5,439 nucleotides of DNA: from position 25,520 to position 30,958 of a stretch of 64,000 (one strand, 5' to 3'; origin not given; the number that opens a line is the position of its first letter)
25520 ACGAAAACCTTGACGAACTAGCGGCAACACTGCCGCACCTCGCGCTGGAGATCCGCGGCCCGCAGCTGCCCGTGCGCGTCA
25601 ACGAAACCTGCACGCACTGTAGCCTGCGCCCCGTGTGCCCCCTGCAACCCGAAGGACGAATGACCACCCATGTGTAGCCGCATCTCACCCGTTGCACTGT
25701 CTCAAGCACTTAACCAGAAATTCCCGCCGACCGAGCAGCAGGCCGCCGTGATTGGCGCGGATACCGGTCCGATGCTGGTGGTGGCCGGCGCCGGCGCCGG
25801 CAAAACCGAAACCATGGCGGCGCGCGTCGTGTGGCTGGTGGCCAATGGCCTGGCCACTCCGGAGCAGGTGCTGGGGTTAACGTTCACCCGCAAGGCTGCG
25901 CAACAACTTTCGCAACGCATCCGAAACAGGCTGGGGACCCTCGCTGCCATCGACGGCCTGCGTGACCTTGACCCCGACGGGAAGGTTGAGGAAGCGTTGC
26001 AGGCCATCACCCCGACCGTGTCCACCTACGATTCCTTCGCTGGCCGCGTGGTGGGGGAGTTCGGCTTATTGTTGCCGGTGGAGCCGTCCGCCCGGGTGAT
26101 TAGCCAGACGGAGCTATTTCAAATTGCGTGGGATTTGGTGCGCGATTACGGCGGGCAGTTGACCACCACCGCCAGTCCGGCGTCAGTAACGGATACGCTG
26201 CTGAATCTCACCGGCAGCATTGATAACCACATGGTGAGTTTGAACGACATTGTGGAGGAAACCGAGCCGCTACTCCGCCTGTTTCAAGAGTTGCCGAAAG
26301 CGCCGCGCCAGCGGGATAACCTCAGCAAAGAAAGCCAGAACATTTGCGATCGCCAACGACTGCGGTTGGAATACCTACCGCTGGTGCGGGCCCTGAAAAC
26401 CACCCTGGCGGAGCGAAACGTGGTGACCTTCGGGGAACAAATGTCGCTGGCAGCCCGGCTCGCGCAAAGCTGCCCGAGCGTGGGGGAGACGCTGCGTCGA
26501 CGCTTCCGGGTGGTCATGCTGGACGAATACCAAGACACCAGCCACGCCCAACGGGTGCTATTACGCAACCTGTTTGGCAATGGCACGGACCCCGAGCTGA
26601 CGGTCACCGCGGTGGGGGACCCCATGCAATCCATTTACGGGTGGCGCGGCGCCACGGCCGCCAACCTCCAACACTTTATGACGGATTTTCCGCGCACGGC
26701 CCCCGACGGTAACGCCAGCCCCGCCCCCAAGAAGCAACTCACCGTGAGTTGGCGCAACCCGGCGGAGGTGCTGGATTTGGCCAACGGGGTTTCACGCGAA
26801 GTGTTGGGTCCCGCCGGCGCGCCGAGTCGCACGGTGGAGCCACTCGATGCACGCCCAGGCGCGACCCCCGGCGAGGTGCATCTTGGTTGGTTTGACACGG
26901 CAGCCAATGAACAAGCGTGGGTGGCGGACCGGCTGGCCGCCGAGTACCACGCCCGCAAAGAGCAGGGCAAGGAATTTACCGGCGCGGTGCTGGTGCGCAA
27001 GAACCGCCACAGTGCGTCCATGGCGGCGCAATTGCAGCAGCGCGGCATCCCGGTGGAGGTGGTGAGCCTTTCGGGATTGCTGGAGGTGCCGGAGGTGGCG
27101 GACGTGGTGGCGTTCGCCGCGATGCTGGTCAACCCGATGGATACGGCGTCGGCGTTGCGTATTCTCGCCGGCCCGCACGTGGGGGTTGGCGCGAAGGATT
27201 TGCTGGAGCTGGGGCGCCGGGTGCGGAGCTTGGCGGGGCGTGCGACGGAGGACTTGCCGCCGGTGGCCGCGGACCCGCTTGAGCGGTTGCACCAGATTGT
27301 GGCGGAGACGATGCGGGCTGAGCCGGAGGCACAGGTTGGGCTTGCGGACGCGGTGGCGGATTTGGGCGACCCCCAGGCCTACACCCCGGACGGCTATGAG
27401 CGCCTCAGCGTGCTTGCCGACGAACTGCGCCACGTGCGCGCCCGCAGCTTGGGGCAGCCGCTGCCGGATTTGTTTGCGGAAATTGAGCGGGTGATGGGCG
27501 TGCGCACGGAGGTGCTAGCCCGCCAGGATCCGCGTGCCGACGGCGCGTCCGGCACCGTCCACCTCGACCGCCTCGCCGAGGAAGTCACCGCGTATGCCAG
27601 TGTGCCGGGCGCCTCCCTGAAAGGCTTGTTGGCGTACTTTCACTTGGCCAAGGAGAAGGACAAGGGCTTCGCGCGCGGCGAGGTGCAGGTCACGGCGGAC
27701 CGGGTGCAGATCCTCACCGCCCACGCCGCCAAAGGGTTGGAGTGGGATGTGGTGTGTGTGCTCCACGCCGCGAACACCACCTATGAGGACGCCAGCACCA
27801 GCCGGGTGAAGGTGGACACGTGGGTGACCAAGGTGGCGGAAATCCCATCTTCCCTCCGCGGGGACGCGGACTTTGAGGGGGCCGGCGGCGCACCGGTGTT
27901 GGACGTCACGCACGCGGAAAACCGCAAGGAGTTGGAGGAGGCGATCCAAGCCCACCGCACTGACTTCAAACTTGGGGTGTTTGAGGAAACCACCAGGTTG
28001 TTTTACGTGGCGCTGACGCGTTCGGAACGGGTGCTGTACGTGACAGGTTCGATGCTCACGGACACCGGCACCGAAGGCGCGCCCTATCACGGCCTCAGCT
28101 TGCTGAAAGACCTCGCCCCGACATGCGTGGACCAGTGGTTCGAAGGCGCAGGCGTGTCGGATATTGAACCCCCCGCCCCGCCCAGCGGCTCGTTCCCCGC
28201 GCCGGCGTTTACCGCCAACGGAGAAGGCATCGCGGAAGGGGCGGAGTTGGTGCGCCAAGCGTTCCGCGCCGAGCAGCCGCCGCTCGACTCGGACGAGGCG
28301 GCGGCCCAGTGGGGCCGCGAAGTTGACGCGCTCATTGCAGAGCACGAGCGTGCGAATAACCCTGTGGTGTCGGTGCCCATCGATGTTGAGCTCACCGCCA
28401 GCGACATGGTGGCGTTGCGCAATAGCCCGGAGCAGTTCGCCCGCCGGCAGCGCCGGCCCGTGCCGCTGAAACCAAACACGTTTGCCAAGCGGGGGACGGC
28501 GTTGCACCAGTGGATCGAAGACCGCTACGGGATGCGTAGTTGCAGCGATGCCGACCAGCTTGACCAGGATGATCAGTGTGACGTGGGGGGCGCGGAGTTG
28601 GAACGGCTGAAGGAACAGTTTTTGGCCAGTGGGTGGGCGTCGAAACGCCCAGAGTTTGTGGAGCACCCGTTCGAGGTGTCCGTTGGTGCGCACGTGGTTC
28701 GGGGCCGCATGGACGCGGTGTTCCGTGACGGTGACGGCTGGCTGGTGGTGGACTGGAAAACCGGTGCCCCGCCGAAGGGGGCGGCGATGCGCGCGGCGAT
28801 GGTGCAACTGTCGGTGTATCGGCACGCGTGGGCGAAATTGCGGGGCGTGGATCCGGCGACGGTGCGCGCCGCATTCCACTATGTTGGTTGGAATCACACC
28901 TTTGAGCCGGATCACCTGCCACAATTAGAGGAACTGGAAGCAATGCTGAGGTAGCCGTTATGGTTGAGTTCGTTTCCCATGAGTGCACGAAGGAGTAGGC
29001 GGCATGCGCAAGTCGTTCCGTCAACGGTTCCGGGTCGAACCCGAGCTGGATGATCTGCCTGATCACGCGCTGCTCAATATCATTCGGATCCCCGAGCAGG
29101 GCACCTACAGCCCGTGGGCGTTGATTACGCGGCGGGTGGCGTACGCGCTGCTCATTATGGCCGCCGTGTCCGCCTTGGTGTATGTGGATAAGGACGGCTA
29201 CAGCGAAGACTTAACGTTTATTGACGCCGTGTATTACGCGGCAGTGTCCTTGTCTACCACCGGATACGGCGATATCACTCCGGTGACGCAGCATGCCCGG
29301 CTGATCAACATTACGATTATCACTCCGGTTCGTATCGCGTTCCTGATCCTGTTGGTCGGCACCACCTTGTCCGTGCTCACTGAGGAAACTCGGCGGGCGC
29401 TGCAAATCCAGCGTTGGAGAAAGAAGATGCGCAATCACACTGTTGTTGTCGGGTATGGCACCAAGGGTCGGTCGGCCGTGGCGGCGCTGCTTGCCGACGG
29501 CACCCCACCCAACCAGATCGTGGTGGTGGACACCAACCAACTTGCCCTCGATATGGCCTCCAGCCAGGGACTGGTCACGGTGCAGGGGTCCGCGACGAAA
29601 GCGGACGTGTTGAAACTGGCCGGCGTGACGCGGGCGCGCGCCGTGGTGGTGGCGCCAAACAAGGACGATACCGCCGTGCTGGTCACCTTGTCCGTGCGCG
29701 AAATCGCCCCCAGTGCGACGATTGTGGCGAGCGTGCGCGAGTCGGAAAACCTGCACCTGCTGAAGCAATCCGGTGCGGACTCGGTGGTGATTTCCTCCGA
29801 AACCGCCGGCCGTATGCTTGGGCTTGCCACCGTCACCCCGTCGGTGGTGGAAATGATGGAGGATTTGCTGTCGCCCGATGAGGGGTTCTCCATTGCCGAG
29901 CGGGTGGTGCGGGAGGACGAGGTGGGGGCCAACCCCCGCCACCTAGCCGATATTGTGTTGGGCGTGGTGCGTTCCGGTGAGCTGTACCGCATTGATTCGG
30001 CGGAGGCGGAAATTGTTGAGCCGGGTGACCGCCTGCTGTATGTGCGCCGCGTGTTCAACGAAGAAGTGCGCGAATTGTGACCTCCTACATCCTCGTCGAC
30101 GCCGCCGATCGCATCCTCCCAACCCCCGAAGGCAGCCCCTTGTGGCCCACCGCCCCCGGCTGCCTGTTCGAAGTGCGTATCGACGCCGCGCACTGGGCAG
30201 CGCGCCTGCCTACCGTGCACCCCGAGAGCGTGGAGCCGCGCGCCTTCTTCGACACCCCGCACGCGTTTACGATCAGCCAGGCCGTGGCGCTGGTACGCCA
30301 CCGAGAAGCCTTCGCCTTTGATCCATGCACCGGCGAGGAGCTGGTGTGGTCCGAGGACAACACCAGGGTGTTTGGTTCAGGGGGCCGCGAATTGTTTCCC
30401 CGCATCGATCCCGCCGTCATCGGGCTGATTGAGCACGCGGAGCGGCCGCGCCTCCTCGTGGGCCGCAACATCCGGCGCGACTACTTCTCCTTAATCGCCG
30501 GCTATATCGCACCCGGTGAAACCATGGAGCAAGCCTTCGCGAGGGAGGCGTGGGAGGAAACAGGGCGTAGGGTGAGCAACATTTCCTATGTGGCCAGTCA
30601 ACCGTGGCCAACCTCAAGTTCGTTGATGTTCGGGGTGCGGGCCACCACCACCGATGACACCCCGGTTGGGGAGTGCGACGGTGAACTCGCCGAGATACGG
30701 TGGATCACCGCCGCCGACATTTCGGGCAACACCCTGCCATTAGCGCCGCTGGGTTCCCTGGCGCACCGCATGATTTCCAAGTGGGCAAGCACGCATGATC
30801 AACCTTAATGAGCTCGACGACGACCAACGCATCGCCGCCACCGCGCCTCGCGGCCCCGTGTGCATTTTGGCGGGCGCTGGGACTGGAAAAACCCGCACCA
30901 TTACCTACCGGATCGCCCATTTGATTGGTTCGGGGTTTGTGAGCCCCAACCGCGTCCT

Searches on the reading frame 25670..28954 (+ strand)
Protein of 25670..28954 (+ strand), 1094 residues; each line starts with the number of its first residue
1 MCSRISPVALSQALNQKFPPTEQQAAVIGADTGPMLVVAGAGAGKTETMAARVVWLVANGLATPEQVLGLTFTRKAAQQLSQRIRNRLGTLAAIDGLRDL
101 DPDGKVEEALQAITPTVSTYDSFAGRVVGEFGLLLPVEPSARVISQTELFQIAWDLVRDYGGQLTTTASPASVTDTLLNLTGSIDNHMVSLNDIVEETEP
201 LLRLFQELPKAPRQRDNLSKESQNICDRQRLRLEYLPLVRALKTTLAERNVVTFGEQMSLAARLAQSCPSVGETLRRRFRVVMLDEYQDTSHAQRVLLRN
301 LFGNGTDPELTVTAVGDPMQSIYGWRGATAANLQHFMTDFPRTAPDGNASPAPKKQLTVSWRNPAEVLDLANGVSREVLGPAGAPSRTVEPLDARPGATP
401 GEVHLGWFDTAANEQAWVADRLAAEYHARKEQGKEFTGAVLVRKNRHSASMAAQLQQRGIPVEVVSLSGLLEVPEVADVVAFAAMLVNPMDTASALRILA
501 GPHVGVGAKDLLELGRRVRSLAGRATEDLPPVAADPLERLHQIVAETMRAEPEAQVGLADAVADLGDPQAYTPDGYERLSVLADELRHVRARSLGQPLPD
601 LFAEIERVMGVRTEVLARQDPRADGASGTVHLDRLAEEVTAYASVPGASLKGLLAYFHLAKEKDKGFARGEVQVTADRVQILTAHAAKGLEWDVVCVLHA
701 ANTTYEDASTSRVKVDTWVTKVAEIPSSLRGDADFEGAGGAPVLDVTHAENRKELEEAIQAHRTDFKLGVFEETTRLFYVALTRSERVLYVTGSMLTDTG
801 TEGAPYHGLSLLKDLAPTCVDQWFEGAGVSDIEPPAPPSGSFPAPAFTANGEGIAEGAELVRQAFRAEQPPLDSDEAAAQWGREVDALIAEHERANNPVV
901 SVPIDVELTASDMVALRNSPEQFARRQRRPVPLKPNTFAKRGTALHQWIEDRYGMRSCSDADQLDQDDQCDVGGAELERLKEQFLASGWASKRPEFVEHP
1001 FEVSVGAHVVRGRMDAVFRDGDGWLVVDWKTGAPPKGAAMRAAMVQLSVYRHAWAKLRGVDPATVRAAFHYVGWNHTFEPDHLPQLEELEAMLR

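Call 39: search_protein_families(library=pfam, proteins=[window:25670-28954:+], max_evalue=0.001)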
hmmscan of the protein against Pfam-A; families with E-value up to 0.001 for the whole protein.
window:25670-28954:+ (1094 aa): 6 families
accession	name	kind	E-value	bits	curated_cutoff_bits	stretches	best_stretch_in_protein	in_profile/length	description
PF00580.27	UvrD-helicase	-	2.7e-47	162.2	23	1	22-341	3-271/271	UvrD/REP helicase N-terminal domain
PF13361.12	UvrD_C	-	6.5e-28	98.6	25.6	1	358-792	4-346/350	UvrD-like helicase C-terminal domain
PF13245.12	AAA_19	-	1.2e-15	58.3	25.1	1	23-324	1-132/134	AAA domain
PF12705.13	PDDEXK_1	-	3.3e-13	50.6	22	1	908-1073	2-188/247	PD-(D/E)XK nuclease superfamily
PF13604.12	AAA_30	-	7.7e-07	29.5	27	1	22-92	5-74/191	AAA domain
PF13538.12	UvrD_C_2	-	1.2e-06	28.7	27.4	0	681-706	4-29/52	UvrD-like helicase C-terminal domain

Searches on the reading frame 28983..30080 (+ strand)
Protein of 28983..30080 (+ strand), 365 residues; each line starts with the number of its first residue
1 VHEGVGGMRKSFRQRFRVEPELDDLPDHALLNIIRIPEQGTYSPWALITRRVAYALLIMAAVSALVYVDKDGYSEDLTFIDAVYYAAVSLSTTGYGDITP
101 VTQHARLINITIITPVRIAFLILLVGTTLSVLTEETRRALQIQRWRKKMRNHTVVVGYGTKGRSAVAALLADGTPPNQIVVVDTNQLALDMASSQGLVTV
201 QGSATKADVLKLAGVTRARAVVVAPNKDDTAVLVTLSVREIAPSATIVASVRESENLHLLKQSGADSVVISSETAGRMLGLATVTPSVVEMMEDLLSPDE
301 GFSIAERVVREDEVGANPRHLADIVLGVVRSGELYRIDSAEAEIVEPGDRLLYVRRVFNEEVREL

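Call 39: search_protein_families(library=pfam, proteins=[window:28983-30080:+], max_evalue=0.001)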
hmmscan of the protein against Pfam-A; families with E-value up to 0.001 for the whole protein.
window:28983-30080:+ (365 aa): 2 families
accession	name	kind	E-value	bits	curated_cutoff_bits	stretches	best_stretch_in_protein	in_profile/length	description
PF02254.24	TrkA_N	-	3.6e-26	92.2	23.8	1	154-270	2-115/116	TrkA-N domain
PF07885.22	Ion_trans_2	-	4.1e-15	55.9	22.5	1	56-133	3-78/79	Ion channel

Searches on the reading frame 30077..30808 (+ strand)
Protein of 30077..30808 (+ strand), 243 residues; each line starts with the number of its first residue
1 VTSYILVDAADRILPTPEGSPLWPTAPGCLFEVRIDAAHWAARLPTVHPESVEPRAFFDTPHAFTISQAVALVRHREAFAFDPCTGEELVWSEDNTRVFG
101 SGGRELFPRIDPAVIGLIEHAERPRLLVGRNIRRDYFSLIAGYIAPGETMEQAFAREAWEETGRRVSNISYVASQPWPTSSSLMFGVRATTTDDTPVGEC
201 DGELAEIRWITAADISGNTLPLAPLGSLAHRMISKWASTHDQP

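Call 39: search_protein_families(library=pfam, proteins=[window:30077-30808:+], max_evalue=0.001)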
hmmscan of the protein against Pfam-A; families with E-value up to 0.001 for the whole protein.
window:30077-30808:+ (243 aa): 1 family
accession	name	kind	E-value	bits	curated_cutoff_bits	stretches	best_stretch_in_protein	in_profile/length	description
PF00293.34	NUDIX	-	1.4e-14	54.7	21.1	1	112-218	4-119/134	NUDIX domain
